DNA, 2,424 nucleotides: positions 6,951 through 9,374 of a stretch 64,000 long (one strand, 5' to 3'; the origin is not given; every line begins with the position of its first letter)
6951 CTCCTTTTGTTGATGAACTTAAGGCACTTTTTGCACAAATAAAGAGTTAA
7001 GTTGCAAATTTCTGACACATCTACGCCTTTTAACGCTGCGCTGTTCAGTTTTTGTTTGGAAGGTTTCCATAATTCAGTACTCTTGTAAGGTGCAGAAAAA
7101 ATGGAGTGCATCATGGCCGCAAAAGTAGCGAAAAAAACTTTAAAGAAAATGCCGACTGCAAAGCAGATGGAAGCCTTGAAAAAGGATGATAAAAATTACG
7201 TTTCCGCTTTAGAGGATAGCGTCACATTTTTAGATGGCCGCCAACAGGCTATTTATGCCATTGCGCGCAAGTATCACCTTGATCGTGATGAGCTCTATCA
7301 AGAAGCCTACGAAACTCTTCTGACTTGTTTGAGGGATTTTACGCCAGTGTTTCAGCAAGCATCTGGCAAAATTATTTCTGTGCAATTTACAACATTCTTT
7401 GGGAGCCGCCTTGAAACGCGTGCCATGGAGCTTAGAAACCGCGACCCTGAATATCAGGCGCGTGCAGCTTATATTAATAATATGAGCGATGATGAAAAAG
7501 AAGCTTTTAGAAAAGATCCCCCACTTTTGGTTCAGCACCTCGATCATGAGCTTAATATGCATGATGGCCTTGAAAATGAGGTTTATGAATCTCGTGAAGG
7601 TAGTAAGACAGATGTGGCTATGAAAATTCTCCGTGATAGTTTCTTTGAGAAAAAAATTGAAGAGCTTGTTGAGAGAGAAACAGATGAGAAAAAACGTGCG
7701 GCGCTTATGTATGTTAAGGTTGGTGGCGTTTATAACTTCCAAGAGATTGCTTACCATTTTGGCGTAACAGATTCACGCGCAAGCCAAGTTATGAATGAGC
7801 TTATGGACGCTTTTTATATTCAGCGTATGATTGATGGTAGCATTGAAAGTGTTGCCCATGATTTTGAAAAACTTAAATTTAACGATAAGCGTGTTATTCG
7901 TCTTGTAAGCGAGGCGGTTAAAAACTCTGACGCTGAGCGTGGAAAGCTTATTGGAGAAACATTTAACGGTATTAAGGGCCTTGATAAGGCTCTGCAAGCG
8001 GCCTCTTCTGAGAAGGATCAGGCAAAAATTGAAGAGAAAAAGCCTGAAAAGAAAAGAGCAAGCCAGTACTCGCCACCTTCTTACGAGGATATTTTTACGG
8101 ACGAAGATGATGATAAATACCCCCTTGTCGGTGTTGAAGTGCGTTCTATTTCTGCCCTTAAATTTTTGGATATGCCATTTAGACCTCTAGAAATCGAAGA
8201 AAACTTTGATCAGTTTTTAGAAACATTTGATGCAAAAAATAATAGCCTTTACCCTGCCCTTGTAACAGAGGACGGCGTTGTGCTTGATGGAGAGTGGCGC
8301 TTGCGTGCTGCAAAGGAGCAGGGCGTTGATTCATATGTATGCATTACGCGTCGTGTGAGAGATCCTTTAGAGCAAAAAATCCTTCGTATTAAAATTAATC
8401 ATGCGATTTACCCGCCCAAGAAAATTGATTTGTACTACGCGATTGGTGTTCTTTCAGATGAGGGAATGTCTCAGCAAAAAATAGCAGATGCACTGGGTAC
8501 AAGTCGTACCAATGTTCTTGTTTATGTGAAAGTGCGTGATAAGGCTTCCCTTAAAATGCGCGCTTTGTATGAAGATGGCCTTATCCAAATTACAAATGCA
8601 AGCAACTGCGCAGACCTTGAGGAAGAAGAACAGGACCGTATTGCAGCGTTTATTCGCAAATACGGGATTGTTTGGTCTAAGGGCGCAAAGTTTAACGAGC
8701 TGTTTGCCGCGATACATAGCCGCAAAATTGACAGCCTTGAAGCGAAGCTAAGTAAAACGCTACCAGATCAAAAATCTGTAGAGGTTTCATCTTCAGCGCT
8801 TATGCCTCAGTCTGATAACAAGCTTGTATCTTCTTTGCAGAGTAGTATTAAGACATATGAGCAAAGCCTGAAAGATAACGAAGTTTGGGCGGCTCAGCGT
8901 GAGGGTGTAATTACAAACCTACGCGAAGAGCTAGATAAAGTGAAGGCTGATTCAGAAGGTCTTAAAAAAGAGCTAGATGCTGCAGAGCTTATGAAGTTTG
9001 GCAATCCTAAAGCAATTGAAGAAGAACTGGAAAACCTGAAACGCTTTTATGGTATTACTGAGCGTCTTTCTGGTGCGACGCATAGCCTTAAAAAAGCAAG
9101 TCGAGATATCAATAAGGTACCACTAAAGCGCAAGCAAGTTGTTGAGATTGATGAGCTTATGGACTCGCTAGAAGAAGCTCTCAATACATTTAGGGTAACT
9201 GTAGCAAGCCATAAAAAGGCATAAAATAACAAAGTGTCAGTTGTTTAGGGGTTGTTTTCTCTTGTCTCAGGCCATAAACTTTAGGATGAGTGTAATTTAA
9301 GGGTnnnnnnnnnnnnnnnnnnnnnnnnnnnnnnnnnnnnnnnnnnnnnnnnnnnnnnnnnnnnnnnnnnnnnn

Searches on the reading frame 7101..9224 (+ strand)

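Call 6: search_protein_families(library=pfam, proteins=[window:7101-9224:+], max_evalue=0.01)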
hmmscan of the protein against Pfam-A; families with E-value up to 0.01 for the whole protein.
window:7101-9224:+ (707 aa): 6 families
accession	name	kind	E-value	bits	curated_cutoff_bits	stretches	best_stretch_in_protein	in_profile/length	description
PF04545.22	Sigma70_r4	-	0.00019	21.3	24.1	0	443-472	14-37/50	Sigma-70, region 4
PF13545.12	HTH_Crp_2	-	0.00068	20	27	0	456-472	23-39/70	Crp-like helix-turn-helix domain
PF08535.16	KorB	-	0.00072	19.9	22.3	1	454-519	2-67/89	KorB domain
PF13412.12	HTH_24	-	0.0042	17.1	21.9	0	452-477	14-39/48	Winged helix-turn-helix DNA-binding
PF24034.1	DUF7343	-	0.0044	17.3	27.6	0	198-242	6-50/62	Domain of unknown function (DUF7343)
PF02796.21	HTH_7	-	0.0053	17.3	23.8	0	448-472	14-38/45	Helix-turn-helix domain of resolvase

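Call 48: search_protein_families(library=ncbifam, proteins=[window:7101-9224:+], max_evalue=0.01)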
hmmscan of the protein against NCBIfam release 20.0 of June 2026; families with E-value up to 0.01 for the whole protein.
window:7101-9224:+ (707 aa): 4 families
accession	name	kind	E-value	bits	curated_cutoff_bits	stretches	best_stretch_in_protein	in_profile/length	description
TIGR02937.1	sigma70-ECF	superfamily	1e-06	28.5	42.9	1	48-235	11-158/165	sigma-70 family RNA polymerase sigma factor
TIGR00180.1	parB_part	domain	0.0046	16.7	58.45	0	364-472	24-137/186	ParB/RepB/Spo0J family partition protein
TIGR00721.1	tfx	subfamily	0.006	16.5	60.25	0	450-474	16-40/137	Tfx family DNA-binding protein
NF009175.0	PRK12523.1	equivalog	0.0079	16.2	271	0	184-240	111-165/172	RNA polymerase sigma factor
